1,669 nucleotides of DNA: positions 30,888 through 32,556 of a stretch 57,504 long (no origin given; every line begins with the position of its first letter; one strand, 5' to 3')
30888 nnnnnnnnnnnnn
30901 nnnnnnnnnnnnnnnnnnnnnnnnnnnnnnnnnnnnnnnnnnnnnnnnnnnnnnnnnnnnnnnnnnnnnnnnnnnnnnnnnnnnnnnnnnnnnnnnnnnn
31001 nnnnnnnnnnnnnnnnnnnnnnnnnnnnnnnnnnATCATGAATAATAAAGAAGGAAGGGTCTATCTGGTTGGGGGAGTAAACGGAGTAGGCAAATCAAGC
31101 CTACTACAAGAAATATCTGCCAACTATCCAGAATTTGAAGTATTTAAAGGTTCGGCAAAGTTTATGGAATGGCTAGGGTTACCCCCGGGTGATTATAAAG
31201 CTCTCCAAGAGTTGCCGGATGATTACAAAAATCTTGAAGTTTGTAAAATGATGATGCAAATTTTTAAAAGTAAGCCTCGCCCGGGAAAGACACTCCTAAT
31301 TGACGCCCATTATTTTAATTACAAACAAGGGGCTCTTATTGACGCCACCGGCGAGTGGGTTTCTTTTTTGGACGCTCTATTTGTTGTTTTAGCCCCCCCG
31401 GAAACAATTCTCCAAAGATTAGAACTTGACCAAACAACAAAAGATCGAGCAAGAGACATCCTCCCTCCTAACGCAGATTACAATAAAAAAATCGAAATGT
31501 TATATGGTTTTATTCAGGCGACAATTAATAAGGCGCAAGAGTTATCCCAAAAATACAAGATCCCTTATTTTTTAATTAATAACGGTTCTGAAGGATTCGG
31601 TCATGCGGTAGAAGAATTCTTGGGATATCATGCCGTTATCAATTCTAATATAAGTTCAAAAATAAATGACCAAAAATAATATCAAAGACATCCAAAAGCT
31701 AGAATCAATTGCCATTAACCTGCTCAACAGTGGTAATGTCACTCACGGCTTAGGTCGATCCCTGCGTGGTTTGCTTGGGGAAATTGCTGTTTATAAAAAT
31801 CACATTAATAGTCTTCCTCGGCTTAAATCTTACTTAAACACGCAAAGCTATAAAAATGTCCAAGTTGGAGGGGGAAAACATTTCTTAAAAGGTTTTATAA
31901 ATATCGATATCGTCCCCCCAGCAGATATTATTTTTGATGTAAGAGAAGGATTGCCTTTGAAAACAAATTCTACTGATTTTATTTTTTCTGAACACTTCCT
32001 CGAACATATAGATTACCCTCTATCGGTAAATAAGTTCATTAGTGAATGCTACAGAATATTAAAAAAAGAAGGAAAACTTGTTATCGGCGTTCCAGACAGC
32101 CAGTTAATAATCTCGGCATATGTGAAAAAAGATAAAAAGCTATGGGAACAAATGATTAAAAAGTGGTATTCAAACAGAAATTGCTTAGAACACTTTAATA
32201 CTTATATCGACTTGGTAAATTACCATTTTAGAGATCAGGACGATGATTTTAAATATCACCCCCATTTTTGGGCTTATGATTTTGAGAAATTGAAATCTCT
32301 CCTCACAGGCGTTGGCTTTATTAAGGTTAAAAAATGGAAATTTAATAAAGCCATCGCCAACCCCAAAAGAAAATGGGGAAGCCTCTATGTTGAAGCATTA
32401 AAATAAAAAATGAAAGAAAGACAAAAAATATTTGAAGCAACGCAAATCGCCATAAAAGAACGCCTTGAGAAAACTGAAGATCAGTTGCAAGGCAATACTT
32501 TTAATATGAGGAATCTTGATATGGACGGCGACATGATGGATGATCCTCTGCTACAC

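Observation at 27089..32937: Six-gene co-directional cassette: CYTH - HD - orphan 466 aa - AdkA-like kinase - SAM methyltransferase - GreA/Rnk-like. Candidate nucleotide-centred conflict/defence system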

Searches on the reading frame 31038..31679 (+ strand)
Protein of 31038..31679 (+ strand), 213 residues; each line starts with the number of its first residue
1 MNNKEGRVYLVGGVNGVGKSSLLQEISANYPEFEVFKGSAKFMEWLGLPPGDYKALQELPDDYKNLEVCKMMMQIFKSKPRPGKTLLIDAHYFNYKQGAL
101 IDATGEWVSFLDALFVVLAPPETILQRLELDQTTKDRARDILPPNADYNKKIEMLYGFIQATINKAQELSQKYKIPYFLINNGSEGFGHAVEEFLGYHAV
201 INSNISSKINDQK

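Call 3: search_protein_families(library=pfam, proteins=[window:31038-31679:+], max_evalue=1)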
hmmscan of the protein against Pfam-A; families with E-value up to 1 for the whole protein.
window:31038-31679:+ (213 aa): 9 families
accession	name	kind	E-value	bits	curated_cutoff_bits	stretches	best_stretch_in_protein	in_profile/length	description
PF13207.12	AAA_17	-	1.1e-09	39.1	27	1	13-140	2-130/136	AAA domain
PF13238.12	AAA_18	-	1.2e-05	26.2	29.4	1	10-138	2-118/128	AAA domain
PF13191.12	AAA_16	-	0.00077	20.4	32.6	1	5-32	23-50/167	AAA ATPase domain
PF13555.12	AAA_29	-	0.001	19.2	27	1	5-23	22-39/61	P-loop containing region of AAA domain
PF00005.33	ABC_tran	-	0.0089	17.1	25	1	4-31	9-36/137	ABC transporter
PF13671.12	AAA_33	-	0.0091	16.7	27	1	9-129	2-116/143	AAA domain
PF05729.18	NACHT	-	0.1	12.9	26.7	1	7-36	1-30/167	NACHT domain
PF01443.25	Viral_helicase1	-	0.21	11.8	21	1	10-89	2-66/228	Viral superfamily 1 RNA helicase core domain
PF03193.22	RsgA_GTPase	-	0.24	11.6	30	1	6-28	106-128/174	RsgA GTPase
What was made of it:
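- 31038..31679 (+): P-loop NMP-kinase-like protein, closest to archaeal-type adenylate kinases. AAA_17 1.1e-9 (call 3).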

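Call 4: search_protein_families(library=padloc, proteins=[window:31038-31679:+], max_evalue=1)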
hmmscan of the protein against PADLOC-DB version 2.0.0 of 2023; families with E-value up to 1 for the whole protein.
window:31038-31679:+ (213 aa): 4 families
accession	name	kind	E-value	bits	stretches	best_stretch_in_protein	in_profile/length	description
PDLC00303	PtuA1|PtuA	-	0.0036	14.4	1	6-30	12-36/386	AAA ATPase domain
PDLC04140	mad8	-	0.006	14.1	1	4-29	25-50/314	mads_8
PDLC00304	PtuA1|PtuA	-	0.01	13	1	5-49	38-82/444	AAA ATPase domain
PDLC04135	mad3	-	0.028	12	1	6-27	22-43/374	mads_3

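Call 5: search_protein_families(library=ncbifam, proteins=[window:31038-31679:+], max_evalue=1)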
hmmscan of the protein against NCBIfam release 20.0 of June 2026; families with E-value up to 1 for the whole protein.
window:31038-31679:+ (213 aa): 8 families
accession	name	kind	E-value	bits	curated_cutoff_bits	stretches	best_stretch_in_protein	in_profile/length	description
NF000355.4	ribo_prot_ABC_F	equivalog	0.014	14.2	380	1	7-29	340-362/499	ribosomal protection-like ABC-F family protein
TIGR01978.1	sufC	equivalog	0.017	14.5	212.8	1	4-43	24-62/243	Fe-S cluster assembly ATPase SufC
NF003122.0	PRK04040.1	equivalog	0.037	13.5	155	0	8-31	4-27/189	adenylate kinase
NF000169.2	ABCF_Sal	exception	0.057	12.1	725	1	9-31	31-52/542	Sal family ABC-F type ribosomal protection protein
NF010068.0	PRK13548.1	equivalog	0.064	12.3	261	1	4-30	29-55/261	heme ABC transporter ATP-binding protein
TIGR02324.1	CP_lyasePhnL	equivalog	0.096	12.1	256.3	1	4-30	32-58/224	phosphonate C-P lyase system protein PhnL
TIGR03410.1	urea_trans_UrtE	equivalog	0.12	11.8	285.8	1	2-31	22-51/230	urea ABC transporter ATP-binding subunit UrtE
TIGR00416.1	sms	equivalog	0.2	10.3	403.05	1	5-29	93-117/454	DNA repair protein RadA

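Call 10: search_solved_structures(query=window:31038-31679:+, max_evalue=1)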
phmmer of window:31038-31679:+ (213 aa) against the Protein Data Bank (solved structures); distinct sequences matched with E-value up to 1: 9.
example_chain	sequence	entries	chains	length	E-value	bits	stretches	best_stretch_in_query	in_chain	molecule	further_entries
7ong_A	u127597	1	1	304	3.6e-06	30.1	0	5-33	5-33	SAKe6BE-L1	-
8zrs_A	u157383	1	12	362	0.061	16.2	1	8-153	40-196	Caseinolytic peptidase B protein homolog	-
8zr0_A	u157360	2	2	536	0.16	14.8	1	8-153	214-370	Caseinolytic peptidase B protein homolog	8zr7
1xq1_A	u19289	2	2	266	0.23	14.4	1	173-203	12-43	PUTATIVE TROPINONE REDUCATSE | Putative tropinone reductase homolog At1g07440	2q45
1gky_A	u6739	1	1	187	0.31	13.9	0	7-39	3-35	GUANYLATE KINASE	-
1ex6_A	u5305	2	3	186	0.36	13.7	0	8-39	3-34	GUANYLATE KINASE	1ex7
2j41_A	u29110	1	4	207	0.44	13.4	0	109-171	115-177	GUANYLATE KINASE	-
4qrh_A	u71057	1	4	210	0.46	13.4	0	109-171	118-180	Guanylate kinase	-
4f4j_A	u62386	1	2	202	0.47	13.3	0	7-36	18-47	Guanylate kinase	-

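Call 62: search_solved_structures(query=A4, max_evalue=1, show_alignments=1)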
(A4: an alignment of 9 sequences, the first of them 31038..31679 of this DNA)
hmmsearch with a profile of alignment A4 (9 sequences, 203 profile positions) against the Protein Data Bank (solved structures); distinct sequences matched with E-value up to 1: 107 (the best 60 are shown).
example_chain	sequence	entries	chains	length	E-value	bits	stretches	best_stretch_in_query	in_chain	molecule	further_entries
1nks_A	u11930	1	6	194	5.3e-10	42.2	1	8-156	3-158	ADENYLATE KINASE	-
6ln3_A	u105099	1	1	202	6e-09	38.8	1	7-199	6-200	Adenylate kinase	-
7owe_E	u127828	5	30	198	1e-05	28.2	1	10-145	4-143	Adenylate kinase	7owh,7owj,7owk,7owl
9r72_B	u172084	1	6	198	1.5e-05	27.7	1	10-145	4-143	Adenylate kinase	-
9cm0_0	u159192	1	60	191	2.2e-05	27.1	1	9-141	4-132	Novel designed icosahedral nanoparticle I3-A7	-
6pjw_A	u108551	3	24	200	0.00021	24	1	5-194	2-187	Adenylate kinase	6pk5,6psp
3h86_B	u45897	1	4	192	0.0003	23.4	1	5-155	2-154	Adenylate kinase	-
1kht_A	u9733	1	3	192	0.0042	19.7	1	5-196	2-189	adenylate kinase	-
1ki9_A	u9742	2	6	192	0.0055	19.3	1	5-151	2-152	adenylate kinase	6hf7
6eph_B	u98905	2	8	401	0.0061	19.2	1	4-36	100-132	Zeta_1 toxin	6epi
1orj_A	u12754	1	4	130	0.0064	19.1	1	112-201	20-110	flagellar protein FliS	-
1ory_A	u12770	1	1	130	0.0068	19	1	112-201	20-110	flagellar protein FliS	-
4iwb_A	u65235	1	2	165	0.0082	18.7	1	112-201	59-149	FliC, FliS chimera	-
7sh1_A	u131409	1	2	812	0.0087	18.6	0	9-39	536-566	Excinuclease ABC subunit UvrA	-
6n9l_A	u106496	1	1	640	0.012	18.2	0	5-28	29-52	UvrABC system protein A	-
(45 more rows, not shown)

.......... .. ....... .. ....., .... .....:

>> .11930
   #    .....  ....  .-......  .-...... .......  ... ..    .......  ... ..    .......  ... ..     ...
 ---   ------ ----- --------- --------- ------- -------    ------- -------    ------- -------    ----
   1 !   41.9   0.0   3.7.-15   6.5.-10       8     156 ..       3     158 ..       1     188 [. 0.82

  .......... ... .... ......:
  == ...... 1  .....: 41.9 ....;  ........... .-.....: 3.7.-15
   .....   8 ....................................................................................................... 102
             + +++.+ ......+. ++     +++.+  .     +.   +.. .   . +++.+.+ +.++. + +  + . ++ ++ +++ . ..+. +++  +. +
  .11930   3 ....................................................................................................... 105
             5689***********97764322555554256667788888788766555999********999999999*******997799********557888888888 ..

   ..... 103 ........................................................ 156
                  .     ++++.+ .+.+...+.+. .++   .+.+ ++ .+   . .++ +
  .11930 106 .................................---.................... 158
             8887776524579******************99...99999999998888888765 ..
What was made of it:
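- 31038..31679 (+): Profile A4 against PDB hits 1nks 5.3e-10 and 6ln3 6e-9 (call 62).
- On Archaeal-type adenylate kinase (AdkA): Profile A4 hits 1nks at 5.3e-10 over residues 8-156 and 6ln3 at 6e-9 over residues 7-199 (call 62).
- On Pnkp/Hen1 RNA repair: The kinase is AdkA-like (call 62).
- Checked: Its family profile hits archaeal adenylate kinases 1nks (5e-10) and 6ln3 (6e-9) (call 62).
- Its family profile best matches archaeal adenylate kinases (call 62).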

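Call 96: search_protein_families(library=phrogs, proteins=[window:31038-31679:+], max_evalue=0.01)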
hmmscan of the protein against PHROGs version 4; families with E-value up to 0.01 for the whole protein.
window:31038-31679:+ (213 aa): 2 families
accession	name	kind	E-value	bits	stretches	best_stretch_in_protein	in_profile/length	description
phrog_761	-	other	0.00088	20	1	1-188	14-201/362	thymidylate kinase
phrog_800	-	head and packaging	0.0092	15.6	1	5-39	31-65/511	terminase small subunit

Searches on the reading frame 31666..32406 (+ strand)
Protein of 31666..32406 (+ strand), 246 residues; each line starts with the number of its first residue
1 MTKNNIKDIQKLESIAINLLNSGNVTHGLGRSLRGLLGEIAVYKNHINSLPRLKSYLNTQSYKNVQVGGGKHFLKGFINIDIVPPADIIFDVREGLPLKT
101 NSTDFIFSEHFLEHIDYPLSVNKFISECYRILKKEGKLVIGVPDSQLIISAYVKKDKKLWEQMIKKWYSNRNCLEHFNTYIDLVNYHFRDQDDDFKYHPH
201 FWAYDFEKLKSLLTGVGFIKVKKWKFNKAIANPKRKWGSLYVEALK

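Call 3: search_protein_families(library=pfam, proteins=[window:31666-32406:+], max_evalue=1)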
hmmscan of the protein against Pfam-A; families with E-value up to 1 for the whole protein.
window:31666-32406:+ (246 aa): 5 families
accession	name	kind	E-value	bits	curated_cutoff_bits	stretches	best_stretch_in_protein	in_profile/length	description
PF08241.18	Methyltransf_11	-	1.2e-08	35.9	21.2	1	92-140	51-95/95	Methyltransferase domain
PF13489.12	Methyltransf_23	-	2.5e-07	31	27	1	99-180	78-145/164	Methyltransferase domain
PF13649.12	Methyltransf_25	-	0.0063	17.6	27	1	91-136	54-97/97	Methyltransferase domain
PF13847.12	Methyltransf_31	-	0.016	15.3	27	1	91-163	62-132/145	Methyltransferase domain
PF01555.25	N6_N4_Mtase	-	0.02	15.3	26.7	1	110-170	21-83/221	DNA methylase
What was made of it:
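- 31666..32406 (+): Class I SAM-dependent methyltransferase of unknown substrate. Methyltransf_11 1.2e-8, above the cut-off (call 3).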

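Call 4: search_protein_families(library=padloc, proteins=[window:31666-32406:+], max_evalue=1)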
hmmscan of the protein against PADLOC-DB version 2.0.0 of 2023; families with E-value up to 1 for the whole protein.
window:31666-32406:+ (246 aa): 2 families
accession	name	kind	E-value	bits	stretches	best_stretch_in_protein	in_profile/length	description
PDLC04134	mad2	-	5.8e-05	20.1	1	89-147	345-401/492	mads_2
PDLC03353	MTase_II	-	0.0022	15.6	1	102-146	40-85/260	Type II methyltransferase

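Call 5: search_protein_families(library=ncbifam, proteins=[window:31666-32406:+], max_evalue=1)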
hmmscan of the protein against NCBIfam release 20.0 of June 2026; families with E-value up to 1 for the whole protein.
window:31666-32406:+ (246 aa): 7 families
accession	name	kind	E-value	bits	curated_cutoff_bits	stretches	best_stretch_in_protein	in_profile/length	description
NF045667.1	MTase_DVU1556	equivalog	0.0018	17.7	155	1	92-140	74-119/213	DVU_1556 family methyltransferase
NF038099.1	AsSugarArsM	exception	0.002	17.4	400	1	96-160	128-191/321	arsenosugar biosynthesis arsenite methyltransferase ArsM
NF040538.1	methyl_ArsM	equivalog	0.0037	16.5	500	1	91-162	159-230/356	arsinothricin biosynthesis methyltransferase ArsM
NF041255.1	mycofact_MftM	equivalog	0.024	14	200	1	95-143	197-242/289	mycofactocin oligosaccharide methyltransferase MftM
NF040803.1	blaOXA-1091_like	exception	0.042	13.1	570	1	40-104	128-197/272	OXA-1091 family oxacillin-hydrolyzing class D beta-lactamase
NF008823.0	PRK11873.1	subfamily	0.058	12.9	263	1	94-160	138-201/272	arsenite methyltransferase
NF047649.1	MTase_UXPK_star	exception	0.088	11.8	460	1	90-168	132-202/283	methyltransferase/UXPK-star double selenoprotein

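Call 43: search_solved_structures(query=window:31666-32406:+, max_evalue=1)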
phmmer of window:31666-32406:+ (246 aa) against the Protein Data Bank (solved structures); distinct sequences matched with E-value up to 1: 3.
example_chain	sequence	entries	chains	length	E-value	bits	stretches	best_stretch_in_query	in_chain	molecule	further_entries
1vlm_A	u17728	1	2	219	0.00011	25.2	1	91-158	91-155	SAM-dependent methyltransferase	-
8k76_A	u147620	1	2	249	0.012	18.5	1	90-143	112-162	S-adenosylmethionine-dependent methyltransferase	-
9sob_C16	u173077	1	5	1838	0.78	12.6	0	157-220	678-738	Nuclear pore complex protein NUP205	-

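Call 86: search_solved_structures(query=A6, max_evalue=0.1)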
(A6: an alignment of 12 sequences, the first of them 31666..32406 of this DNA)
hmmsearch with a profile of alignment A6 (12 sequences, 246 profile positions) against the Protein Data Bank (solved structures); distinct sequences matched with E-value up to 0.1: 2.
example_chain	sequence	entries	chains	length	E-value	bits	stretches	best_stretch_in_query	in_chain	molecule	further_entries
1vlm_A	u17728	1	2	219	2.8e-06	30.3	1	93-174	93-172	SAM-dependent methyltransferase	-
8k76_A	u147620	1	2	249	0.0056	19.5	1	90-143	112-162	S-adenosylmethionine-dependent methyltransferase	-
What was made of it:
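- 31666..32406 (+): Profile against PDB hits 1vlm 2.8e-6 (call 86).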

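Call 96: search_protein_families(library=phrogs, proteins=[window:31666-32406:+], max_evalue=0.01)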
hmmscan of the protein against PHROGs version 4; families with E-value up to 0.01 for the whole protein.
window:31666-32406:+ (246 aa): 2 families
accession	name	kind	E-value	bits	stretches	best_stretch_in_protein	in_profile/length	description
phrog_22502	-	other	1.1e-05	26.3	1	96-153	130-186/276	methyltransferase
phrog_6636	-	other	0.003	18.1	1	60-147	32-116/177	methyltransferase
